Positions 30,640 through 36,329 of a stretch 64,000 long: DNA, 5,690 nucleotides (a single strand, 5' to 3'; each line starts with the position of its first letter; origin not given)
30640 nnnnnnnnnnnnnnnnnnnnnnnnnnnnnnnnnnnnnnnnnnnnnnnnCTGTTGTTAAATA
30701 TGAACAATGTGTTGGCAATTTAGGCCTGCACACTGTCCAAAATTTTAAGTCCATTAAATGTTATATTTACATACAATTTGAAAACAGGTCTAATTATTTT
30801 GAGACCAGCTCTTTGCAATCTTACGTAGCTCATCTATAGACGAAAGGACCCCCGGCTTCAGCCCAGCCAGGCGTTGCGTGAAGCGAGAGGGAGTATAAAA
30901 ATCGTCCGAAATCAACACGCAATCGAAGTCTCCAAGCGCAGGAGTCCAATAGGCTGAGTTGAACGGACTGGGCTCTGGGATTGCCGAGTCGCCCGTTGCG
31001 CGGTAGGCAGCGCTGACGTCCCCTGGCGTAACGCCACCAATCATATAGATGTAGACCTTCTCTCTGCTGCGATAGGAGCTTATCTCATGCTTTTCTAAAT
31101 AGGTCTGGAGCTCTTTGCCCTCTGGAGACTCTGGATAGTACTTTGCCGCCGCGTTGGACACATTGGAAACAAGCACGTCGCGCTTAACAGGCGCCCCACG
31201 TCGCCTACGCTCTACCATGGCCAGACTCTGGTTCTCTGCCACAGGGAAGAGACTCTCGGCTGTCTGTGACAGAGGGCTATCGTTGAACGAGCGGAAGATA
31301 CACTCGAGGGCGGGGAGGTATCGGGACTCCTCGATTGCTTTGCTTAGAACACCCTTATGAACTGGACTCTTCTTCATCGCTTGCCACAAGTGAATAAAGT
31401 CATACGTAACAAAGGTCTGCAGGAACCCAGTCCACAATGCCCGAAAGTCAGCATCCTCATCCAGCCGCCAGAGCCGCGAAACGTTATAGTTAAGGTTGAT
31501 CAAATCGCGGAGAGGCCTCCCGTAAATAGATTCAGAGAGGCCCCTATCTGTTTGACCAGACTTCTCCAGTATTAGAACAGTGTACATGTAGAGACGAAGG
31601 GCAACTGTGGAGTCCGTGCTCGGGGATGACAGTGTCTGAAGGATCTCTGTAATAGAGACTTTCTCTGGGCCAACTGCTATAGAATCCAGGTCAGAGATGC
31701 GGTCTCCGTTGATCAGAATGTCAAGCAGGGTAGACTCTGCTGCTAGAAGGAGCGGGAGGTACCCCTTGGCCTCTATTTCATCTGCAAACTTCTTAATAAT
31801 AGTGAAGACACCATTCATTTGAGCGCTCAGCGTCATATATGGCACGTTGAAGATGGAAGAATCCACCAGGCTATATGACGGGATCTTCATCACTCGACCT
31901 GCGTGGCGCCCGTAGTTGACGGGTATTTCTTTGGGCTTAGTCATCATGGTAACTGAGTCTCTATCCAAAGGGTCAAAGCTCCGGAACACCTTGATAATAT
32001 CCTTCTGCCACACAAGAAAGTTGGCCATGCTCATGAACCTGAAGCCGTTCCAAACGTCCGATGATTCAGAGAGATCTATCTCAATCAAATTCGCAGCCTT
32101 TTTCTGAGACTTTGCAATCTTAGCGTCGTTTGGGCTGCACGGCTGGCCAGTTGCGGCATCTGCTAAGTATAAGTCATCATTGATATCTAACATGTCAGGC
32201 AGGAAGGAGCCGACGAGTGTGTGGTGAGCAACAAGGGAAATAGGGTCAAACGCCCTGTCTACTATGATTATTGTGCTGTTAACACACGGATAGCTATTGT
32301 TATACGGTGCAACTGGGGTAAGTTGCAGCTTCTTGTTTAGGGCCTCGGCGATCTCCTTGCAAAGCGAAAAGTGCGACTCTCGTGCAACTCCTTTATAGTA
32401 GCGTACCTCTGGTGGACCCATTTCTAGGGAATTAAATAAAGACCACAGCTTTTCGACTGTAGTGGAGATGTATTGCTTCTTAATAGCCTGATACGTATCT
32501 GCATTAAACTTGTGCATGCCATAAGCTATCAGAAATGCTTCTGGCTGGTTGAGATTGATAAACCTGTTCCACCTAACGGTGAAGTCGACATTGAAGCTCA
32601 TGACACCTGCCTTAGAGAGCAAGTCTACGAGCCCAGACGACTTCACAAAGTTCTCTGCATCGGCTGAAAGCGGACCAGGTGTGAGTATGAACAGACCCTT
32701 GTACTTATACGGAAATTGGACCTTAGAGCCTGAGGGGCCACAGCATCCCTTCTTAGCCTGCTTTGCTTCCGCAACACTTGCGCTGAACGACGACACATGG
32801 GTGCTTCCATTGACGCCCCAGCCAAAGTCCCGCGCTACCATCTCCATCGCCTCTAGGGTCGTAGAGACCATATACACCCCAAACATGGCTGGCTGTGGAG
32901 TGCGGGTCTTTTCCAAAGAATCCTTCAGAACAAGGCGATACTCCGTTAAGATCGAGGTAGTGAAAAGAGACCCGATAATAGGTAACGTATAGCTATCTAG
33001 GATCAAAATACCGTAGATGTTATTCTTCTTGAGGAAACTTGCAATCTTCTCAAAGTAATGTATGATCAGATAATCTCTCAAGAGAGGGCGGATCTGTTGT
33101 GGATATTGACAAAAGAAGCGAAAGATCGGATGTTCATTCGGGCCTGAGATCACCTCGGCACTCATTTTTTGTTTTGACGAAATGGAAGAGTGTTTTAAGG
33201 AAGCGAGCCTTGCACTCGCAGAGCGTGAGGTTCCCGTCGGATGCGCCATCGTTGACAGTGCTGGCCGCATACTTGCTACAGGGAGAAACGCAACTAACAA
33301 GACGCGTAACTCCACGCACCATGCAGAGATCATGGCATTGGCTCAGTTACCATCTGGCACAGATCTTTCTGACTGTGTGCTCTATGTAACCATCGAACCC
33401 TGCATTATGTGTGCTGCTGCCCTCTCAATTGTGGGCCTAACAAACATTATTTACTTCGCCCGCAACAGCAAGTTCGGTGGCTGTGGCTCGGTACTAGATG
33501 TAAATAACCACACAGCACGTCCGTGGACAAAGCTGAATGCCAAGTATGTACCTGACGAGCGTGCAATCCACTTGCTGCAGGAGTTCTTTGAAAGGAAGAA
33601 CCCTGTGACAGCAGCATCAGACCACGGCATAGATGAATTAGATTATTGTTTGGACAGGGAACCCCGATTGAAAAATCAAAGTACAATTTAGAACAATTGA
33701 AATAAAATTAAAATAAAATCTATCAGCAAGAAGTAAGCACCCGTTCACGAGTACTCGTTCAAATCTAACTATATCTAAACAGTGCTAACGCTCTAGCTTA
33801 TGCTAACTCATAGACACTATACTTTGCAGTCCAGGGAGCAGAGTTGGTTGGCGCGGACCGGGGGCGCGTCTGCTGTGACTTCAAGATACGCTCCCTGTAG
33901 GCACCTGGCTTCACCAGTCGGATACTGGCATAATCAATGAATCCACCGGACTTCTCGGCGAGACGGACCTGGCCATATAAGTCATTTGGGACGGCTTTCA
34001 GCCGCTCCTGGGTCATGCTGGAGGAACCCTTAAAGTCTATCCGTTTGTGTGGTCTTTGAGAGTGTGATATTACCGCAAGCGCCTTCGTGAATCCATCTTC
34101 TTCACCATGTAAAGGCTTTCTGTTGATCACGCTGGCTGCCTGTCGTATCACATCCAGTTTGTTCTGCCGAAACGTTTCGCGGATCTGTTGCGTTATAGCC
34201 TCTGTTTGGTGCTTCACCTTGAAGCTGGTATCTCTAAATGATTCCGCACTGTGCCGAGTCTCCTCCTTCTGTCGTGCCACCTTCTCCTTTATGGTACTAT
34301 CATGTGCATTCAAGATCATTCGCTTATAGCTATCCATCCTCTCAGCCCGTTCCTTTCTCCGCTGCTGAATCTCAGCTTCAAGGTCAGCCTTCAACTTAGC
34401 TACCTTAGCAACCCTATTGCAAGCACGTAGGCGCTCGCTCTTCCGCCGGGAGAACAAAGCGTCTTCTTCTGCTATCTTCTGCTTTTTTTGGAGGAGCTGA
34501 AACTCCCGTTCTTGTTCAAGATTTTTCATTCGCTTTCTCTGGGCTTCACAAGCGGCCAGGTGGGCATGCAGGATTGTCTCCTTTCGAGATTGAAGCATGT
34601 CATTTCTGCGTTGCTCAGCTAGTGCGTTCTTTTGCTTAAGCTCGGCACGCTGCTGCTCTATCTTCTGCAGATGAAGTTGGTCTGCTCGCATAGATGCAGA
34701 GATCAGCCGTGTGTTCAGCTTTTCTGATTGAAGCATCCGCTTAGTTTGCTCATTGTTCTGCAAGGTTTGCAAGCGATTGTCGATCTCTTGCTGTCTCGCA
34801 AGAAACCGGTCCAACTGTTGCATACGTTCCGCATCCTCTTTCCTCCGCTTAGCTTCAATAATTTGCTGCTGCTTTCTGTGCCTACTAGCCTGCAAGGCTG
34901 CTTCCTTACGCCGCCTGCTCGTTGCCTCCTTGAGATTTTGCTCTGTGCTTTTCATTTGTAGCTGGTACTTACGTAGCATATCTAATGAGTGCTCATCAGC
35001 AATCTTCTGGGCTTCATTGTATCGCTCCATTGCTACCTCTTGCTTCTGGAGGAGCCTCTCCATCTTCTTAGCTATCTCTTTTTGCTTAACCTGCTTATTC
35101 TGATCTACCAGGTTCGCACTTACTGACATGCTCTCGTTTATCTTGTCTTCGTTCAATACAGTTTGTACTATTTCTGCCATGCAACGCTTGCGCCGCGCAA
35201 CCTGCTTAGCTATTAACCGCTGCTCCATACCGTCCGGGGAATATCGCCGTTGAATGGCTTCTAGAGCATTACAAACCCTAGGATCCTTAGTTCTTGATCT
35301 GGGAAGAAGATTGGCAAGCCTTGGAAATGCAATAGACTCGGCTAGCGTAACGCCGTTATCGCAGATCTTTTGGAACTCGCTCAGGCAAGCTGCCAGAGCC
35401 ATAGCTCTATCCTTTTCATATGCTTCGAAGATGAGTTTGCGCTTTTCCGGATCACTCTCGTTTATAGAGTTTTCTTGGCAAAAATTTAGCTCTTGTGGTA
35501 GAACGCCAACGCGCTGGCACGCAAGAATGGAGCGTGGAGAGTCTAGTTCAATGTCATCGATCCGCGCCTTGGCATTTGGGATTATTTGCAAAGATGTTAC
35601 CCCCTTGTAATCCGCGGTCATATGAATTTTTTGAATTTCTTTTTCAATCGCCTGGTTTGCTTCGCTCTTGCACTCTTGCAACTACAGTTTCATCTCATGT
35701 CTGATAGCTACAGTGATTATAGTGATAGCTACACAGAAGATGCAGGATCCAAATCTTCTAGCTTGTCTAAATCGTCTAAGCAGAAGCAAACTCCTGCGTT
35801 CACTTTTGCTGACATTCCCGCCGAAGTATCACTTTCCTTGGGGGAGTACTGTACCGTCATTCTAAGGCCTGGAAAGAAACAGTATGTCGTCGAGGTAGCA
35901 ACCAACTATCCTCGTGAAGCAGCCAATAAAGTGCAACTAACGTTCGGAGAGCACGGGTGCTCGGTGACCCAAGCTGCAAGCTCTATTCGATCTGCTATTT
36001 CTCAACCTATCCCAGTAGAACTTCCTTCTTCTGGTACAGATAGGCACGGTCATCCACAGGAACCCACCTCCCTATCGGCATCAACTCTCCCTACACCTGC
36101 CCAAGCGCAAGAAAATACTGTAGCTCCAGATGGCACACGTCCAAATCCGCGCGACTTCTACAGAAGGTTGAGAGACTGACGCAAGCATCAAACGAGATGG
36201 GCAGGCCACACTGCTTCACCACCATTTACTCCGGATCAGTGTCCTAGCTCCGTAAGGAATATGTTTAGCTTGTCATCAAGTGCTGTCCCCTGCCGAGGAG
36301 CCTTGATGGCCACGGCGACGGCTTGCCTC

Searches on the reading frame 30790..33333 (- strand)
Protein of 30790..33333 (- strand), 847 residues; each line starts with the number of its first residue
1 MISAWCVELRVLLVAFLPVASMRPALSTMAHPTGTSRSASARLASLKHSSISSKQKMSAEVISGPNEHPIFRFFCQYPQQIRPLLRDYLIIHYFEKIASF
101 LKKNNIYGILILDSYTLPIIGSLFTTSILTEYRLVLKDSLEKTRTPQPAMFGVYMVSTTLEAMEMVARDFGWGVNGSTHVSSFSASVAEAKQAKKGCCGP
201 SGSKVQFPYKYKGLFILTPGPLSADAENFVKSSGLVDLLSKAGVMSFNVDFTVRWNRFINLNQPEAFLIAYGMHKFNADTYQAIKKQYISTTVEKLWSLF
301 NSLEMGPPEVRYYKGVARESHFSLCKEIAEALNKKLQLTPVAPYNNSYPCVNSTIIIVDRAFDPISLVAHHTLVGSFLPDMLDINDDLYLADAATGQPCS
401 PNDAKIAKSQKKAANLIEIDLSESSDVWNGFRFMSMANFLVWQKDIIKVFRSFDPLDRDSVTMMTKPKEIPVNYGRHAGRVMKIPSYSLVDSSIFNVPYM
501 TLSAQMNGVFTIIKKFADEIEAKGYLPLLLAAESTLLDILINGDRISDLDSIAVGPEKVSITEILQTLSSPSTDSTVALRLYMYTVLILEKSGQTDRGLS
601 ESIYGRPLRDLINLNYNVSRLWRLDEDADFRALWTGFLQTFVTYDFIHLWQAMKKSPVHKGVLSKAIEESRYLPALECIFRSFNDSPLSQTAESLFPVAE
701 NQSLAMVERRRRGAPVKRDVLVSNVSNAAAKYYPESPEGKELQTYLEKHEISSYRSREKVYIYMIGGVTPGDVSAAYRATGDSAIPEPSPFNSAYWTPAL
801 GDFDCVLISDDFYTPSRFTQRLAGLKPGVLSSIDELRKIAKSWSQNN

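Call 41: search_protein_families(library=pfam, proteins=[window:30790-33333:-], max_evalue=0.01)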
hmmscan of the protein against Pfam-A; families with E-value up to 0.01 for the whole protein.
window:30790-33333:- (847 aa): 1 family
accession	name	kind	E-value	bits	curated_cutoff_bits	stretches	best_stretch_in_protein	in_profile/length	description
PF00995.28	Sec1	-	9.2e-26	91.6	30.7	2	109-438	2-272/575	Sec1 family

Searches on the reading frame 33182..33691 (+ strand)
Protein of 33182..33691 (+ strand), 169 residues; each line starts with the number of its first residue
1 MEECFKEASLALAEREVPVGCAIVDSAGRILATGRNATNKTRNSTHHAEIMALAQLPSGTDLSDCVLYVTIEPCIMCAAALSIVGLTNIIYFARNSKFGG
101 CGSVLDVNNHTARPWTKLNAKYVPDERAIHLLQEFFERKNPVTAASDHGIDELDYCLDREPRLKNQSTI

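Call 41: search_protein_families(library=pfam, proteins=[window:33182-33691:+], max_evalue=0.01)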
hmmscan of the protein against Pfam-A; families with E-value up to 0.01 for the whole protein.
window:33182-33691:+ (169 aa): 4 families
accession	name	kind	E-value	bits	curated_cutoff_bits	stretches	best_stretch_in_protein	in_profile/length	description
PF00383.29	dCMP_cyt_deam_1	-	1.1e-22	80.3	25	1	1-92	8-101/102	Cytidine and deoxycytidylate deaminase zinc-binding region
PF14437.12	MafB19-deam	-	3.1e-22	79.5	27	1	1-107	7-115/142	MafB19-like deaminase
PF14439.12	Bd3614-deam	-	1.7e-07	31.7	38.5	1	13-82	4-75/113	Bd3614-like deaminase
PF18750.7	SNAD4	-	0.0031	18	27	1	39-81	27-71/130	Secreted Novel AID/APOBEC-like Deaminase 4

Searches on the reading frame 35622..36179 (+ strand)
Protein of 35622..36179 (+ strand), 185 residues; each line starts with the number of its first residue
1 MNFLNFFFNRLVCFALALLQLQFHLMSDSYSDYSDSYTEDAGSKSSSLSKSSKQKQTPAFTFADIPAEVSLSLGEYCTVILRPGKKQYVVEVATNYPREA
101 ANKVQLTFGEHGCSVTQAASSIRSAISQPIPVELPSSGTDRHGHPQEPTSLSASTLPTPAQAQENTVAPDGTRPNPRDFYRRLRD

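Call 41: search_protein_families(library=pfam, proteins=[window:35622-36179:+], max_evalue=0.01)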
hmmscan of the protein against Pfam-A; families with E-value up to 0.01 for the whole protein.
window:35622-36179:+ (185 aa): 0 families

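Call 64: list_cluster_members(proteins=[window:35622-36179:+, window:33798-35621:-, window:50093-51199:-, window:30790-33333:-, window:33182-33691:+])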
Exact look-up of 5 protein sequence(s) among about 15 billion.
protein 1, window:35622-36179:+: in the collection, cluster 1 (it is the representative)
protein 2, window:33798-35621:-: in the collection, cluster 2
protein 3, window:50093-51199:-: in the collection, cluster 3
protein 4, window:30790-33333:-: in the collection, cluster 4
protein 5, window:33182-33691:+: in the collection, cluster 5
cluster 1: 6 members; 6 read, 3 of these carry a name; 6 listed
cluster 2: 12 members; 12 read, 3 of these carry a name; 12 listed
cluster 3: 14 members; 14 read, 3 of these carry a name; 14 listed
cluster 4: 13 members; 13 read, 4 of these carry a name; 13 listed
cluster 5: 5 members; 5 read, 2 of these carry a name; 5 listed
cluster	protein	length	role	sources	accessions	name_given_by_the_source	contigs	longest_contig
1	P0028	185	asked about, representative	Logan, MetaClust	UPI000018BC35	status=active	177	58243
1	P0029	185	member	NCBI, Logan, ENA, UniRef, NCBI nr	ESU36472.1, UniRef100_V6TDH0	Hypothetical protein DHA2_150554 [Giardia duodenalis] | Uncharacterized protein n=1 Tax=Giardia intestinalis TaxID=5741 RepID=V6TDH0_GIAIN | Hypothetical protein DHA2_150554 [Giardia intestinalis]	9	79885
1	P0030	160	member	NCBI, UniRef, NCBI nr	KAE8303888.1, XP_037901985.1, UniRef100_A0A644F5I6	hypothetical protein GL50803_0031833 [Giardia duodenalis] | Uncharacterized protein n=1 Tax=Giardia intestinalis (strain ATCC 50803 / WB clone C6) ... | hypothetical protein GL50803_0031833 [Giardia intestinalis]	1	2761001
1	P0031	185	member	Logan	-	-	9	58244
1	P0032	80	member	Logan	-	-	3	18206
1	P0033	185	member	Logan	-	-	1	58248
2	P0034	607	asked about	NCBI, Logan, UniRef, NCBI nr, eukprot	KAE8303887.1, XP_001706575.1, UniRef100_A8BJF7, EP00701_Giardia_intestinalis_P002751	Trichohyalin [Giardia duodenalis] | Trichohyalin n=1 Tax=Giardia intestinalis (strain ATCC 50803 / WB clone C6) TaxID=184922 ... | Trichohyalin [Giardia intestinalis]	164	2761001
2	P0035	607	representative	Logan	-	-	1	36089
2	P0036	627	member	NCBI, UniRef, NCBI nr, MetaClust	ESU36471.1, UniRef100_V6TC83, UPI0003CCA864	Chromosome segregation protein SMC [Giardia duodenalis] | Chromosome segregation protein SMC n=1 Tax=Giardia intestinalis TaxID=5741 ... | Chromosome segregation protein SMC [Giardia intestinalis]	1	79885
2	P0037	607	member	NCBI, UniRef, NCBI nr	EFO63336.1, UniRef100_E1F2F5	Trichohyalin [Giardia lamblia P15] | Trichohyalin n=1 Tax=Giardia intestinalis (strain P15) TaxID=658858 RepID=E1F2F5_GIAIA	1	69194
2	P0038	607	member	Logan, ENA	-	-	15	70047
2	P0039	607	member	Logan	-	-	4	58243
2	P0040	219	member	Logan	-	-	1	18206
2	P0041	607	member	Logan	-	-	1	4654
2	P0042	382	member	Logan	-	-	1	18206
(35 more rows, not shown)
